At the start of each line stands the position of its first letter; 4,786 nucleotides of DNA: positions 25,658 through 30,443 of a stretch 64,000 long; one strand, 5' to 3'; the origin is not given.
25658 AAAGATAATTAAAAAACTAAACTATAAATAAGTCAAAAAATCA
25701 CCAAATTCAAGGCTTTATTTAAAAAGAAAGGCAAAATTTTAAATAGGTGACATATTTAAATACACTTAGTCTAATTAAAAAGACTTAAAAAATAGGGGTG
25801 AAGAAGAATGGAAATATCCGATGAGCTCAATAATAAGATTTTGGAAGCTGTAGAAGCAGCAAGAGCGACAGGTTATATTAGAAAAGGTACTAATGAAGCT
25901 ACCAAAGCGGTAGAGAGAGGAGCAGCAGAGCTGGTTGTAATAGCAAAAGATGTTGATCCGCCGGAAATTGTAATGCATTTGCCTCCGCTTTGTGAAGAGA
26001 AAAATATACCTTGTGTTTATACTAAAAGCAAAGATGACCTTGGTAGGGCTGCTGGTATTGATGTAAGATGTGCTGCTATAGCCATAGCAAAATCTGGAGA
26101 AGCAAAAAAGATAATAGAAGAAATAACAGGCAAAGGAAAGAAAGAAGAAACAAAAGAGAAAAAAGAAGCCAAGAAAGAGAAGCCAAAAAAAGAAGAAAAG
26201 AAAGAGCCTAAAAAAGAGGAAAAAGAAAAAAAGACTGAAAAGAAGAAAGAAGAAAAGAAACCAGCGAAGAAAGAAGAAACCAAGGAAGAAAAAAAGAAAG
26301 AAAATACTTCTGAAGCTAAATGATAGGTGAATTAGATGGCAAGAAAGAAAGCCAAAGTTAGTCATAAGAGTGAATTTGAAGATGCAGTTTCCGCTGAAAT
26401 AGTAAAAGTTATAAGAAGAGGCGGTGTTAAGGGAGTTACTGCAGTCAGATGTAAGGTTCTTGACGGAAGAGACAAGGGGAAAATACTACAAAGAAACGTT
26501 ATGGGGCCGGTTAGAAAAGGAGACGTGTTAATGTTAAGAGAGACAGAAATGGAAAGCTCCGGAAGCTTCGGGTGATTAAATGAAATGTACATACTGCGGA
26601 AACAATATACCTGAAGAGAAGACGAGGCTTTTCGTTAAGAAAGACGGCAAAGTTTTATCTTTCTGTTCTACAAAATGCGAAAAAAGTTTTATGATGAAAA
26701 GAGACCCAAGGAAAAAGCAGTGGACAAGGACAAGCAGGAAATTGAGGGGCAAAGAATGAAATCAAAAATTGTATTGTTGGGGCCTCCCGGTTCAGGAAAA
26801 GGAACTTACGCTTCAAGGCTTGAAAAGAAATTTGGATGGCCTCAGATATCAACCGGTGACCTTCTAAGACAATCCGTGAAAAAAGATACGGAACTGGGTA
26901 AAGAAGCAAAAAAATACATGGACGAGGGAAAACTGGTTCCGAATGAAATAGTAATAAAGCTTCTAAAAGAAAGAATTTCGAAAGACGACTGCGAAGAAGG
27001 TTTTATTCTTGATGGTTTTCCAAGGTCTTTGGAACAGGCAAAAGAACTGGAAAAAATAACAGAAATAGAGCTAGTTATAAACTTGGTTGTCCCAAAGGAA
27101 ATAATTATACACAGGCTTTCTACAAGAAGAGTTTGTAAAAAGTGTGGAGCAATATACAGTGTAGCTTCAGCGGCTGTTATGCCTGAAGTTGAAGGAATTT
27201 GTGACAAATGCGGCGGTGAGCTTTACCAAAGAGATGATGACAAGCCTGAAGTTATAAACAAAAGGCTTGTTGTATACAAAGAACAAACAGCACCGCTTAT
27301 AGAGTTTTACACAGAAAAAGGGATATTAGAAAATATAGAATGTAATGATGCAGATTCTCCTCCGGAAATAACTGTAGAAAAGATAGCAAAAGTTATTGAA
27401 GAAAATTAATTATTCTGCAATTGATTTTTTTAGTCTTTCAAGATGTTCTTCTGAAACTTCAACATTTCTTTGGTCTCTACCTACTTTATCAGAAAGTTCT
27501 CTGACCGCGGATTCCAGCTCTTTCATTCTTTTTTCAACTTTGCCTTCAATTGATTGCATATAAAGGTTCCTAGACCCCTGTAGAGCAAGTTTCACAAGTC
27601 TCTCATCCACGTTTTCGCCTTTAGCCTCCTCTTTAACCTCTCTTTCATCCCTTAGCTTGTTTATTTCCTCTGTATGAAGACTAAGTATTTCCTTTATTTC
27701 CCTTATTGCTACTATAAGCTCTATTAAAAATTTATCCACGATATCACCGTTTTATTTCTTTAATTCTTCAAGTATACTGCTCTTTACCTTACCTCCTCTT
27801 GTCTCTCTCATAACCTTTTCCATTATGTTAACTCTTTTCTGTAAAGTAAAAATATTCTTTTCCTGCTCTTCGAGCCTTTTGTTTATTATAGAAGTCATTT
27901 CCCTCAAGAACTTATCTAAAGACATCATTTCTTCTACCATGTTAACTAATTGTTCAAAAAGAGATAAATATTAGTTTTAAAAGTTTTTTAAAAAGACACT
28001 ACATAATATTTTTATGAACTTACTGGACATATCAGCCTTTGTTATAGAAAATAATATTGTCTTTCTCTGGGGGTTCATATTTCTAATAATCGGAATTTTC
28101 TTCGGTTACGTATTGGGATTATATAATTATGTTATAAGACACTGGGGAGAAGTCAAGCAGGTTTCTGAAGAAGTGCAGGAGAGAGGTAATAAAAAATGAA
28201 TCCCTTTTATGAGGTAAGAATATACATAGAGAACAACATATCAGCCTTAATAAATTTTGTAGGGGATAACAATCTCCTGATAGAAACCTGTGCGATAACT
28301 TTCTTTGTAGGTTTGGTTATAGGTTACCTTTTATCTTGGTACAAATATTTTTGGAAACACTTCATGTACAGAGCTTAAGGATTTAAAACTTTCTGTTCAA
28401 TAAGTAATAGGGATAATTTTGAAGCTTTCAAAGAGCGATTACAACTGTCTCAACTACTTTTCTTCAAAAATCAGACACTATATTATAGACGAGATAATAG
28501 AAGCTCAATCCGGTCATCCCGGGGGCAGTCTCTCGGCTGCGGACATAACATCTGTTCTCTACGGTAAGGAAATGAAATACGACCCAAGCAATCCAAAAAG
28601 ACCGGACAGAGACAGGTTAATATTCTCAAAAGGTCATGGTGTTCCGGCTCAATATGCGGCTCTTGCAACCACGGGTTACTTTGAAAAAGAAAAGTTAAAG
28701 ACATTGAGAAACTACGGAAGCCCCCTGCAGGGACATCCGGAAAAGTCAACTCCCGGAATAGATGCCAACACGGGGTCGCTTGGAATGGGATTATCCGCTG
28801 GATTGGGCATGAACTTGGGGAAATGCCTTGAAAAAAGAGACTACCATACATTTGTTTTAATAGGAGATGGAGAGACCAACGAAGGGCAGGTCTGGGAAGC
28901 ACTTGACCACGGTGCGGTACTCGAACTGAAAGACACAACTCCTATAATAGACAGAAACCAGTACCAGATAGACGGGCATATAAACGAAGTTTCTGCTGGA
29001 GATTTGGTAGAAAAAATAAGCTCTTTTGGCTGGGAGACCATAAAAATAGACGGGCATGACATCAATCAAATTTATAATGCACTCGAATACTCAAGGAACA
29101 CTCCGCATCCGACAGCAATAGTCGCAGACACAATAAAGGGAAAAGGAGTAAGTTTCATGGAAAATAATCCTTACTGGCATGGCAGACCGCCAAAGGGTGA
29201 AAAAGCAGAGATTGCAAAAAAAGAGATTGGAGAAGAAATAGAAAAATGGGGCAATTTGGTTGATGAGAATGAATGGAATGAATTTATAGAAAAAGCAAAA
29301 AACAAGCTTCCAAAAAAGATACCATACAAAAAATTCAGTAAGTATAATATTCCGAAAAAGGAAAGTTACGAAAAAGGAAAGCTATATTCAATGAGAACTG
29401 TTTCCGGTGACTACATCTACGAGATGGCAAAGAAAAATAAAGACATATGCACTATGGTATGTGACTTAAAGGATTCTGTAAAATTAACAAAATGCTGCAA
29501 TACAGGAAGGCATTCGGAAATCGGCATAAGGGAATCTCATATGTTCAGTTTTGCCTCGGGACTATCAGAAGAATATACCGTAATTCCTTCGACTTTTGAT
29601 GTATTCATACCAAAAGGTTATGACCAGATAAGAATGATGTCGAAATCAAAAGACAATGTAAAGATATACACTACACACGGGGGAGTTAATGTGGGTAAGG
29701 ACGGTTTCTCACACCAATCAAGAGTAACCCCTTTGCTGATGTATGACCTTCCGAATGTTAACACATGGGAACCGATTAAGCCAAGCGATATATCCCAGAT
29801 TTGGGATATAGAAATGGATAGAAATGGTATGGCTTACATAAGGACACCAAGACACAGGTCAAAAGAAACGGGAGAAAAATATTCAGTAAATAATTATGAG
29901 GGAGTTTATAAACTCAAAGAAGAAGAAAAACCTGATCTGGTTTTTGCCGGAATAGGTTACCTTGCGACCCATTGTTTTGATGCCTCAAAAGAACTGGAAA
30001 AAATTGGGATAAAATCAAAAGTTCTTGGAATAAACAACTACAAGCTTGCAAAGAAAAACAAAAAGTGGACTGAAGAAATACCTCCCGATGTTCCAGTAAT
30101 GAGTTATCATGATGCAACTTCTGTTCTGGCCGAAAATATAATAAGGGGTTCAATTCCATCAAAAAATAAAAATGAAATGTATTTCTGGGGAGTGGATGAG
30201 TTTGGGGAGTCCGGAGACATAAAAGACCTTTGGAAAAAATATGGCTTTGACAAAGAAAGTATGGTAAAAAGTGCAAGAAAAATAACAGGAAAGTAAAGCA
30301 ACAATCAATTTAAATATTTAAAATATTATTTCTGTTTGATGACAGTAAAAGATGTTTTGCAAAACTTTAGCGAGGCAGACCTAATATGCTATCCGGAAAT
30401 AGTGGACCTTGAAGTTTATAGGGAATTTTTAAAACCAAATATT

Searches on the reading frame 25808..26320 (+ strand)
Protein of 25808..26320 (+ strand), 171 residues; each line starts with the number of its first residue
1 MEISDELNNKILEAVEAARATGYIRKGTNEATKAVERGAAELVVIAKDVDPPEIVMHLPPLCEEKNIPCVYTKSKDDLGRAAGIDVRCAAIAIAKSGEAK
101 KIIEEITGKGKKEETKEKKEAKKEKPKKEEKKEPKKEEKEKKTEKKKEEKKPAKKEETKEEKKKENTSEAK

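Call 32: search_protein_families(library=pfam, proteins=[window:25808-26320:+], max_evalue=0.001)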
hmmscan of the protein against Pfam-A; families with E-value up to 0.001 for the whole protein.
window:25808-26320:+ (171 aa): 1 family
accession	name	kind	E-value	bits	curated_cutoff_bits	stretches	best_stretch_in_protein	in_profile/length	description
PF01248.31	Ribosomal_L7Ae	-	1e-27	96.1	22.1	1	10-102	2-94/95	Ribosomal protein L7Ae/L30e/S12e/Gadd45 family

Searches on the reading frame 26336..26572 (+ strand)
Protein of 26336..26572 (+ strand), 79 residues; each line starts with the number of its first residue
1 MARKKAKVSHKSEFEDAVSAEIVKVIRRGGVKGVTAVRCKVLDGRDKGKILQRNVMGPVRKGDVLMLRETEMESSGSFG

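Call 32: search_protein_families(library=pfam, proteins=[window:26336-26572:+], max_evalue=0.001)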
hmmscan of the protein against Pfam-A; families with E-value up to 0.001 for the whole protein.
window:26336-26572:+ (79 aa): 1 family
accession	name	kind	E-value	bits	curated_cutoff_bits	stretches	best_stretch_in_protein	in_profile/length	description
PF01200.24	Ribosomal_S28e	-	1.1e-22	80.2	25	1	15-73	1-60/64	Ribosomal protein S28e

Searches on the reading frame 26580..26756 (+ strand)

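Call 32: search_protein_families(library=pfam, proteins=[window:26580-26756:+], max_evalue=0.001)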
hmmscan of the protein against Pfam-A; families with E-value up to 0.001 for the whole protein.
window:26580-26756:+ (59 aa): 4 families
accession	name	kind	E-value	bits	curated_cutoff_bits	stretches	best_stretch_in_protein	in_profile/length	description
PF01246.26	Ribosomal_L24e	-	1.6e-19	70.3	27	1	2-59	5-62/66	Ribosomal protein L24e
PF24273.1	TRASH_HVO_1752_C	-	0.00024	21.7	27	1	2-38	3-37/47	HVO_1752, C-terminal TRASH domain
PF09889.16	DUF2116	-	0.00047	20.5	26.8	0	27-45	18-37/59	Probable treble clef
PF24461.1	DUF7576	-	0.00065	19.9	27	1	2-37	19-58/60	Family of unknown function (DUF7576)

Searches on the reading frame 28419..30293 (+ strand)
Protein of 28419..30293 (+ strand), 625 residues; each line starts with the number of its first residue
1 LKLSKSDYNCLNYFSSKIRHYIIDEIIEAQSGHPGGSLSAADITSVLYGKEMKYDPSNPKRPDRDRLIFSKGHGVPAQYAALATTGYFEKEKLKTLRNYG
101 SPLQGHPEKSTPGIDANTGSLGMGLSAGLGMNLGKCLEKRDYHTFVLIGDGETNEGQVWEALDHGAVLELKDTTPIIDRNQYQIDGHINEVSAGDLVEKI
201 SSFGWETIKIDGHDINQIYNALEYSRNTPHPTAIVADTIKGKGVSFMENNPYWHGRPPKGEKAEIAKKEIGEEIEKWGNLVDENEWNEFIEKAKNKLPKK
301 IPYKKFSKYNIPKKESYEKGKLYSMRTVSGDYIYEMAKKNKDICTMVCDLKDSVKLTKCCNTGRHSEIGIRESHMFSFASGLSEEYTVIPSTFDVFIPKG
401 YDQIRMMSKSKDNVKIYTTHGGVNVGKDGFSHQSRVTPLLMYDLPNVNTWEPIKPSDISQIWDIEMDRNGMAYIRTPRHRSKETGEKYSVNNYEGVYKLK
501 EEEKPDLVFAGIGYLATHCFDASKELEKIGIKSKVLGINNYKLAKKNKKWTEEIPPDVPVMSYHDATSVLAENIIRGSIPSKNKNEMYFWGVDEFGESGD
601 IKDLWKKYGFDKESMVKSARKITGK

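Call 60: search_protein_families(library=pfam, proteins=[window:28419-30293:+], max_evalue=0.0001)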
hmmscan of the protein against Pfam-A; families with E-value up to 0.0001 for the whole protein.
window:28419-30293:+ (625 aa): 6 families
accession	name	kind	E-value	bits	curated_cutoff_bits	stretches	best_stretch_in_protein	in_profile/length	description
PF00456.26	Transketolase_N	-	3.3e-51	174.7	22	1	16-294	7-298/334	Transketolase, thiamine diphosphate binding domain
PF02779.29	Transket_pyr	-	2.3e-19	70.2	27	1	324-479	4-170/174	Transketolase, pyrimidine binding domain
PF13292.11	DXP_synthase_N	-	2e-13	50.7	21.2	1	4-188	11-179/274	1-deoxy-D-xylulose-5-phosphate synthase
PF22613.1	Transketolase_C_1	-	4.9e-11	43.3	27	1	495-611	1-113/113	Transketolase-like TK C-terminal domain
PF00676.26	E1_dh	-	2.2e-07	30.6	22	1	118-225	100-211/300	Dehydrogenase E1 component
PF09364.15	XFP_N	-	4.9e-05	22.8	23.7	1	101-220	122-242/364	XFP N-terminal domain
